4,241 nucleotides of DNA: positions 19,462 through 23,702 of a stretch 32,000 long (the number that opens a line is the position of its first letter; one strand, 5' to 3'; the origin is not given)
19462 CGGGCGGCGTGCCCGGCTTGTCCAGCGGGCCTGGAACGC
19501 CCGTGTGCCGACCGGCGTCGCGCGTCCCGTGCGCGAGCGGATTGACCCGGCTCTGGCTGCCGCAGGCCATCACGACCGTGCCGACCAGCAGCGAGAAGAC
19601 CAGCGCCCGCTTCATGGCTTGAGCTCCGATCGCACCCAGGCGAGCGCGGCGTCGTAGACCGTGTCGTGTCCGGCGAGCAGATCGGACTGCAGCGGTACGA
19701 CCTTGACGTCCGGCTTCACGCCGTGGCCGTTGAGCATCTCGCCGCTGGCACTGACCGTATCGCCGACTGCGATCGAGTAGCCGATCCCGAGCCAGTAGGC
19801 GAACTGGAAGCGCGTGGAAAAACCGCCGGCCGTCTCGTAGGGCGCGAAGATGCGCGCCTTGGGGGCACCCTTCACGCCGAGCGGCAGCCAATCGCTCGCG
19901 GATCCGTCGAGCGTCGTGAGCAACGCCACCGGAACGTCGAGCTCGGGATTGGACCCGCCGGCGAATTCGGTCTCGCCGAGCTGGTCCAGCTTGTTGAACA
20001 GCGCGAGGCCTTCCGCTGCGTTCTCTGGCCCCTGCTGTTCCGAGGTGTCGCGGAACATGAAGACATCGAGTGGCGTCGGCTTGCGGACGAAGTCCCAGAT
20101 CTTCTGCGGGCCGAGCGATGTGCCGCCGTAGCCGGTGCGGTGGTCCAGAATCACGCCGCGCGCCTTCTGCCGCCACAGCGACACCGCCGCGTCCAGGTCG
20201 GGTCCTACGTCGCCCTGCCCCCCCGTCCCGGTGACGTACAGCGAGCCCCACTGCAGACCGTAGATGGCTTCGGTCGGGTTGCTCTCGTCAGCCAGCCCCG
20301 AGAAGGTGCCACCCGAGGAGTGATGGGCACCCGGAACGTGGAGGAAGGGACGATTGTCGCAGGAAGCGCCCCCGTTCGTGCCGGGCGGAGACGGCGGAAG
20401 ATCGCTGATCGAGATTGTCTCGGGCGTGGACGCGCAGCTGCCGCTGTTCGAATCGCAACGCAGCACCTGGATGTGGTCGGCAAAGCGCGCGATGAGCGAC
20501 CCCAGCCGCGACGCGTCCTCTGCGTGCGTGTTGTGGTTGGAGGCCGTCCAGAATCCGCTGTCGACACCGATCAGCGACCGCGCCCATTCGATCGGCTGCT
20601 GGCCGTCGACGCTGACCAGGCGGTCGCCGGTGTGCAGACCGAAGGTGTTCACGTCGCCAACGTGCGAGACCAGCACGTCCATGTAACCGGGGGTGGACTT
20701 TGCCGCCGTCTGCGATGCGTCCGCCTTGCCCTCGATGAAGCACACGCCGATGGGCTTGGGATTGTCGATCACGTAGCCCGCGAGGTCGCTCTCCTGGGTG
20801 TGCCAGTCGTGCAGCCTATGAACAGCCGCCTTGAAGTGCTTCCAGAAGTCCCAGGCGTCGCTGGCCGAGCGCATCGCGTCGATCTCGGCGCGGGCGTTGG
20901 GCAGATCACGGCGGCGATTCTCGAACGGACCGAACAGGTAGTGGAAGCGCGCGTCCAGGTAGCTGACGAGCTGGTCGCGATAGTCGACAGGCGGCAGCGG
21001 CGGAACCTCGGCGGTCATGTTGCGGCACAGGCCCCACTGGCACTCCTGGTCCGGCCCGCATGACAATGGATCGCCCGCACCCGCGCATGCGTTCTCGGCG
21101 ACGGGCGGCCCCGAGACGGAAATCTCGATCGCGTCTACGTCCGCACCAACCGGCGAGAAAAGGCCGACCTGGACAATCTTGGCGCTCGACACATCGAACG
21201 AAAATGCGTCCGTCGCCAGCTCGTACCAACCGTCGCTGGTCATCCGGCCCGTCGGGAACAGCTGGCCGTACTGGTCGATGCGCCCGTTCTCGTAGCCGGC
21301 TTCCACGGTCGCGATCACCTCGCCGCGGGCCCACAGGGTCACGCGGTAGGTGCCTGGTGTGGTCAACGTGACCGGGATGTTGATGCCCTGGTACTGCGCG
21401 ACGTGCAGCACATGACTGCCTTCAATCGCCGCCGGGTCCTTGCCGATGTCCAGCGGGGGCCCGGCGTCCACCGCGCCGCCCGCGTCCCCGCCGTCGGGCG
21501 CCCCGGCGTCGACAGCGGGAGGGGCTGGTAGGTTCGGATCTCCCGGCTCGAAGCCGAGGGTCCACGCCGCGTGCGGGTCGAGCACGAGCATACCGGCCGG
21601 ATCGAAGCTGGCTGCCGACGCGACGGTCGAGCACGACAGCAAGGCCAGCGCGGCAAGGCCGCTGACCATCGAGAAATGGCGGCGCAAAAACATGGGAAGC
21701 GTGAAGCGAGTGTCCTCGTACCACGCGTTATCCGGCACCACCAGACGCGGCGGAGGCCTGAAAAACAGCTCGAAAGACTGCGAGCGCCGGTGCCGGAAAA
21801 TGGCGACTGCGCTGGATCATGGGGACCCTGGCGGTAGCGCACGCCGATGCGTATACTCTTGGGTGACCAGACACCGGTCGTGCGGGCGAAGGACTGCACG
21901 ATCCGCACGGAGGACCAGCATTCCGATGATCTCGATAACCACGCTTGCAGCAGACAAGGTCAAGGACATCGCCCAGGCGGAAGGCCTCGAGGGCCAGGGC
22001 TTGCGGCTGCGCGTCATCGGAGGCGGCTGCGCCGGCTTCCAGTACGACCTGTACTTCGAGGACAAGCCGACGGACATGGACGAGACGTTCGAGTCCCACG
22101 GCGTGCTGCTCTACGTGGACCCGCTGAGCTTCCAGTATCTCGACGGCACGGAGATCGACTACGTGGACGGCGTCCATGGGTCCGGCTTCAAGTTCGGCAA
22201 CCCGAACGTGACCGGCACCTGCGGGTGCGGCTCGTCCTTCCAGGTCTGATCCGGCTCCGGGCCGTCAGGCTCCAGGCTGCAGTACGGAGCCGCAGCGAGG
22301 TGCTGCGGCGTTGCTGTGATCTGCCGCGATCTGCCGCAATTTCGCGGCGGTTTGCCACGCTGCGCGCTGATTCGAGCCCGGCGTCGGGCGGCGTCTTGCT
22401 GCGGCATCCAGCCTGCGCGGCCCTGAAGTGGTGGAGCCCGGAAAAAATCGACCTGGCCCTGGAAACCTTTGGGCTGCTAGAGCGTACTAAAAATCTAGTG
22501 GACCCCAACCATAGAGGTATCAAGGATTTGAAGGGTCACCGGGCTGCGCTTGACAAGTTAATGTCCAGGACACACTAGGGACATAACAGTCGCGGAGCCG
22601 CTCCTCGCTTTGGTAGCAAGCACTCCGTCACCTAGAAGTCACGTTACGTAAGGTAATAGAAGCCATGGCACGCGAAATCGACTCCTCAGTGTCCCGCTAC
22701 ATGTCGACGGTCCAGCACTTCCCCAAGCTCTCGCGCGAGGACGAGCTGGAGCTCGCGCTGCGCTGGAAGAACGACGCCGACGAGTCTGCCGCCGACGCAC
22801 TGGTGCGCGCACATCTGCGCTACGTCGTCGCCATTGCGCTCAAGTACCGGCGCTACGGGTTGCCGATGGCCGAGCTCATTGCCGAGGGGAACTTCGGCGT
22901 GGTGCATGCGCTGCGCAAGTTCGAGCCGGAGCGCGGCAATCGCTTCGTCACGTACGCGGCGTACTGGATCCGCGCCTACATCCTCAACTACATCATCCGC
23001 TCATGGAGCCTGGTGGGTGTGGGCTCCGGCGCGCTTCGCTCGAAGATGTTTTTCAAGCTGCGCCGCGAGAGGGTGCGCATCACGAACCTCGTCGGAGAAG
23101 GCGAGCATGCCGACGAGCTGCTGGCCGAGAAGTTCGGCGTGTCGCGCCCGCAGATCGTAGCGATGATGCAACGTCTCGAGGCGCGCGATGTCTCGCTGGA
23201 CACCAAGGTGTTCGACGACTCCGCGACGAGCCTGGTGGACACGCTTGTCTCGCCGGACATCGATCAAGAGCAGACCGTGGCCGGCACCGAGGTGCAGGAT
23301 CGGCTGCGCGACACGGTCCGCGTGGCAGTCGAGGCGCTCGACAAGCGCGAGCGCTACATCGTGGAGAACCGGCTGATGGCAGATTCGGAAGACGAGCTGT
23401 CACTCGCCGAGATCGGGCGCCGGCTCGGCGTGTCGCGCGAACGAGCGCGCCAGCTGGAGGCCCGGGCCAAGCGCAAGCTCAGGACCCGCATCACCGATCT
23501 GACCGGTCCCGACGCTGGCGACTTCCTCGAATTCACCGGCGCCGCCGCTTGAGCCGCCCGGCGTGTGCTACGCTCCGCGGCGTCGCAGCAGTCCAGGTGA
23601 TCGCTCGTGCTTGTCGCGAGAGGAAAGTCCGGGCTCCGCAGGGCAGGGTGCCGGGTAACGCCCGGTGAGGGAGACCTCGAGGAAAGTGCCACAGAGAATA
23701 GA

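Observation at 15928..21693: Tandemly duplicated, translationally coupled [S41-like PDZ peptidase + six-Cys lipoprotein] modules: a candidate new protease-lipoprotein partner system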

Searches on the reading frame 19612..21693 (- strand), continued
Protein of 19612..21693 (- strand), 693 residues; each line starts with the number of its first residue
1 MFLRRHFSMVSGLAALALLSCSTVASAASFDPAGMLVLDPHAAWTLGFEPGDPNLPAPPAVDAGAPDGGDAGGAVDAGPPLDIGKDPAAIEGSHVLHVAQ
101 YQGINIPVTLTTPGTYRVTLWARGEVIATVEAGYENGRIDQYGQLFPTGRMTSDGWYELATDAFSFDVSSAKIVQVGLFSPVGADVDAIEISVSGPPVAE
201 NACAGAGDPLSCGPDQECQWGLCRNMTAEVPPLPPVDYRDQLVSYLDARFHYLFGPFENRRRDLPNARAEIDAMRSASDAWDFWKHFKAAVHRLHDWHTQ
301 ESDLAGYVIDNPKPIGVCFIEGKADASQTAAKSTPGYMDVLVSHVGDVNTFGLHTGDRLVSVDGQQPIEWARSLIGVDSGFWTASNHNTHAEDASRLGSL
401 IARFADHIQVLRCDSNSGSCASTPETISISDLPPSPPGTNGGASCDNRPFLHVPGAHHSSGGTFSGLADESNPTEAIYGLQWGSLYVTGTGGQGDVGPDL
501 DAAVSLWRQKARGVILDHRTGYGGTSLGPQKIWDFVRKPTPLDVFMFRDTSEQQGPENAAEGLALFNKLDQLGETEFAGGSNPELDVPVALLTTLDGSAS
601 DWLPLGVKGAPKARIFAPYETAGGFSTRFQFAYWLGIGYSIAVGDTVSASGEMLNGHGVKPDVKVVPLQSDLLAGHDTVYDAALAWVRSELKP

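Call 39: fold_search(model_id=the predicted structure, library=pdb)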
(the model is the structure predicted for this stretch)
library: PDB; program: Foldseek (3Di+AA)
matches with E <= 10: 1432; with E <= 0.001: 136
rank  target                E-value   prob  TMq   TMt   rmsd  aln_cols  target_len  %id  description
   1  3dor_A                3.8e-15  1.00  0.44  0.56  10.4       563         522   13  Crystal Structure of mature CPAF (released 2009-01-13)
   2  3dor_B                8.0e-15  1.00  0.40  0.51  10.8       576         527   14  Crystal Structure of mature CPAF (released 2009-01-13)
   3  3dpm_A                1.6e-14  1.00  0.39  0.50  11.3       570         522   13  Structure of mature CPAF complexed with lactacystin (released 2009-01-13)
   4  3dja_A                9.5e-14  1.00  0.40  0.51  10.5       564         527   13  Crystal Structure of cpaf solved with MAD (released 2009-01-13)
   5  1fcf                  3.1e-13  1.00  0.30  0.47   8.9       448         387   16  PHOTOSYSTEM II D1 C-TERMINAL PROCESSING PROTEASE (released 2001-01-18)
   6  1fc7                  5.7e-13  1.00  0.31  0.48   7.9       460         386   13  PHOTOSYSTEM II D1 C-TERMINAL PROCESSING PROTEASE (released 2001-01-18)
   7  4ghn                  8.5e-13  1.00  0.43  0.72   5.8       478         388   15  Crystal structure of a putative protease (BACUNI_00178) from Bacteroides uniformis ATCC 8492 at 1.50 A resolution (released 2013-03-20)
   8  1fc6                  1.3e-12  1.00  0.30  0.47   8.8       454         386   14  PHOTOSYSTEM II D1 C-TERMINAL PROCESSING PROTEASE (released 2001-01-18)
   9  3dpn_A                1.9e-12  1.00  0.41  0.51   9.5       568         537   14  Crystal Structure of cpaf s499a mutant (released 2009-01-13)
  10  9ku0_A                3.1e-11  1.00  0.30  0.49   8.8       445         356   14  Crystal structure of CtpA F105R mutant from Helicobacter pylori (released 2025-12-03)
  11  9ku3_A                9.5e-11  1.00  0.29  0.46   8.4       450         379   12  Cryo-EM structure of CtpA S300A/K325A/Q329A mutant from Helicobacter pylori (released 2025-12-03)
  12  8sxe_A                1.0e-10  1.00  0.28  0.50  11.8       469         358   13  Structure of the C-terminal protease CtpA-LbcA complex of Pseudomonas aeruginosa (released 2024-03-06)
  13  9jr1_A                1.0e-10  1.00  0.30  0.50   8.7       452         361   13  Crystal structure of CtpA from Helicobacter pylori (released 2025-10-01)
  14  6vbb_A                1.1e-10  1.00  0.28  0.49  11.4       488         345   12  2.60 Angstrom Resolution Crystal Structure of Peptidase S41 from Acinetobacter baumannii (released 2019-12-25)
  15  8sxf_B                1.4e-10  1.00  0.30  0.49  10.3       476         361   13  The C-terminal protease CtpA-LbcA complex of pseudomonas aeruginosa with the TPR at the high position (released 2024-03-06)
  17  9ku0_D                2.3e-10  1.00  0.30  0.50   8.8       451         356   14  Crystal structure of CtpA F105R mutant from Helicobacter pylori (released 2025-12-03)
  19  5wql_D                2.5e-10  1.00  0.24  0.25  15.8       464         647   12  Structure of a PDZ-protease bound to a substrate-binding adaptor (released 2017-11-22)
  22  9ku3_C                3.3e-10  1.00  0.27  0.43   8.6       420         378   14  Cryo-EM structure of CtpA S300A/K325A/Q329A mutant from Helicobacter pylori (released 2025-12-03)
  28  8sxe_B                1.3e-09  1.00  0.28  0.47  11.1       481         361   12  Structure of the C-terminal protease CtpA-LbcA complex of Pseudomonas aeruginosa (released 2024-03-06)
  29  9ku0_B                1.3e-09  1.00  0.28  0.46   9.0       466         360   13  Crystal structure of CtpA F105R mutant from Helicobacter pylori (released 2025-12-03)
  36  8vcb_B                2.9e-09  1.00  0.26  0.54   3.7       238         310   18  Crystal structure of a Bacteroides fragilis S41 protease (released 2024-12-18)
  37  9ku3_D                3.7e-09  1.00  0.23  0.39   9.9       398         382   14  Cryo-EM structure of CtpA S300A/K325A/Q329A mutant from Helicobacter pylori (released 2025-12-03)
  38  9ku0_C                3.9e-09  1.00  0.30  0.49   8.8       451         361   14  Crystal structure of CtpA F105R mutant from Helicobacter pylori (released 2025-12-03)
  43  9ku3_B                6.1e-09  1.00  0.24  0.40  10.3       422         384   14  Cryo-EM structure of CtpA S300A/K325A/Q329A mutant from Helicobacter pylori (released 2025-12-03)
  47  5wql_C                1.0e-08  1.00  0.24  0.25  14.8       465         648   11  Structure of a PDZ-protease bound to a substrate-binding adaptor (released 2017-11-22)
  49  4l8k_C                1.2e-08  1.00  0.25  0.54   3.7       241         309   18  Crystal structure of a putative peptidase (PARMER_02772) from Parabacteroides merdae ATCC 43184 at 2.26 A resolution (released 2013-07-03)
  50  4l8k_D                1.4e-08  1.00  0.26  0.55   3.5       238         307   17  Crystal structure of a putative peptidase (PARMER_02772) from Parabacteroides merdae ATCC 43184 at 2.26 A resolution (released 2013-07-03)
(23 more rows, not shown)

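Call 47: find_related_loci(query=A2, collection=metagenome_contigs, flank=5000)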
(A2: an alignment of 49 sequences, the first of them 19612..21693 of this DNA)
Query A2 (693 aa) in metagenome_contigs; peptide patterns used: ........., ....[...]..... (x = any residue, [..] = any of these).
401 stretches matched a pattern; 124 encode a relative of the query (tblastn E <= 1e-3); the best 80 are kept; 79 distinct loci.
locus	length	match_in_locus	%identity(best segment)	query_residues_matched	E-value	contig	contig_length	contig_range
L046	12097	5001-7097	82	1-693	0e+0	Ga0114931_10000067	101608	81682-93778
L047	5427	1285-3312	55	4-693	0e+0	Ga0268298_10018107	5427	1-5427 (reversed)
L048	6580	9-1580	63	164-693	0e+0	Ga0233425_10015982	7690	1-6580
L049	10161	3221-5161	46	25-691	4e-180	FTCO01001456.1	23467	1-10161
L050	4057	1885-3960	47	3-690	0e+0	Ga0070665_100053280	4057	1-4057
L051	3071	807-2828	46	4-693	0e+0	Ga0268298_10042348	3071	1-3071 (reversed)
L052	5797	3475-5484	46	3-693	2e-178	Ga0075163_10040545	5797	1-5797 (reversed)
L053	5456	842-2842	46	9-693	3e-176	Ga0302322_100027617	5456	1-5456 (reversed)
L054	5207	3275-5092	47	89-690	6e-169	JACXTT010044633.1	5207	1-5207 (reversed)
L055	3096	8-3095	48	22-693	2e-174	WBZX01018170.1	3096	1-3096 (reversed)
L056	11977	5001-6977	45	25-691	3e-164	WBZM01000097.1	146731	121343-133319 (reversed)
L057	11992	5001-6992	45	12-690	2e-163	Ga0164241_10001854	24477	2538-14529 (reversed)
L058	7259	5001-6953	45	25-693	7e-163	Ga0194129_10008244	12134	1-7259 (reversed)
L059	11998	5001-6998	45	14-691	6e-163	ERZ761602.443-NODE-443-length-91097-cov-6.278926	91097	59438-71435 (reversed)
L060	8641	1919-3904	44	14-693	9e-162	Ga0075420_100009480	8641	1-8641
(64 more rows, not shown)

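Call 55: search_protein_families(library=pfam, alignment_id=A2, max_evalue=0.01)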
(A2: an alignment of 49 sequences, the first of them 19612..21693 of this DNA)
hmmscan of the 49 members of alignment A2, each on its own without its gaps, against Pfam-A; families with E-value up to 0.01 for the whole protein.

A. member 1, window:19612-21693:- (693 aa): 1 family
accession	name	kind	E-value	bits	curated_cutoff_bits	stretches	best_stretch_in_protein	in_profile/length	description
PF03572.23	Peptidase_S41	-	2.4e-05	24.4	24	1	497-665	15-165/165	Peptidase family S41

B. families by the number of members that match (of 49 scanned): 3 families
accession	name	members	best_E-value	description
PF03572.23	Peptidase_S41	49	7.5e-11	Peptidase family S41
PF17820.7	PDZ_6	10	0.00038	PDZ domain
PF21558.3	Pept_S41_N_bact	3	0.0055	Bacteroidetes, Peptidase, S41 family, N-terminal domain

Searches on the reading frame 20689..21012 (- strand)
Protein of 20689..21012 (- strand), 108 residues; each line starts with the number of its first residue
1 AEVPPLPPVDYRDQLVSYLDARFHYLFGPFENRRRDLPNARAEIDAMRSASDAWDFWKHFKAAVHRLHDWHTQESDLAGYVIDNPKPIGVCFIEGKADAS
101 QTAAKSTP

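Call 45: search_solved_structures(query=A3, max_evalue=10, show_alignments=5)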
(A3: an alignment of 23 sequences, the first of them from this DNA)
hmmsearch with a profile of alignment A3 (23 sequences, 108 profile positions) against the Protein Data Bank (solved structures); distinct sequences matched with E-value up to 10: 1.
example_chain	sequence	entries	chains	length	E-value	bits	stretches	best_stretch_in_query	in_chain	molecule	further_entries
5lsm_A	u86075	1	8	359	0.26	14.7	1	20-58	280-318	FMN-dependent nitronate monooxygenase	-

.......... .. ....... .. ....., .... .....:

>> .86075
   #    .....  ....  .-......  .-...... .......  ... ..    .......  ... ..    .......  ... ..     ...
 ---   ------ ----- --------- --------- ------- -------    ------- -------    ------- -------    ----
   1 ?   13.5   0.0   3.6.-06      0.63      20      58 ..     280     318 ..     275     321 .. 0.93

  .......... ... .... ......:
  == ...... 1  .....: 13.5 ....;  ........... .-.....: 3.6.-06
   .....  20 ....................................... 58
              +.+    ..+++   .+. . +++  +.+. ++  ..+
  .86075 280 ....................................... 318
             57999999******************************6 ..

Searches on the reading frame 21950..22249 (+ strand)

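Call 29: search_protein_families(library=pfam, proteins=[window:21950-22249:+], max_evalue=0.001)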
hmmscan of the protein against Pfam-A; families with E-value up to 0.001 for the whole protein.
window:21950-22249:+ (99 aa): 1 family
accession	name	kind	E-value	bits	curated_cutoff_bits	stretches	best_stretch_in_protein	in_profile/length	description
PF01521.26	Fe-S_biosyn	-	2.5e-19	70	26.3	1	10-94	16-109/110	Iron-sulphur cluster biosynthesis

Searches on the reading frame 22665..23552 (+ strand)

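Call 29: search_protein_families(library=pfam, proteins=[window:22665-23552:+], max_evalue=0.001)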
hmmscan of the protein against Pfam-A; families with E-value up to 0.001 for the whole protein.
window:22665-23552:+ (295 aa): 5 families
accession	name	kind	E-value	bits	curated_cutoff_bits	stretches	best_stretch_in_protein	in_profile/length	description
PF04542.20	Sigma70_r2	-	3e-15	56.2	24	1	46-113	1-68/71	Sigma-70 region 2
PF04545.22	Sigma70_r4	-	1.5e-12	47.2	24.1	1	222-273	2-49/50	Sigma-70, region 4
PF08279.18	HTH_11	-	0.00037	20.7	25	0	229-259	2-30/55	HTH domain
PF13518.12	HTH_28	-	0.00077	19.9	25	0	243-267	12-35/52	Helix-turn-helix domain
PF12802.13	MarR_2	-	0.00078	20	27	0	238-261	14-37/61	MarR family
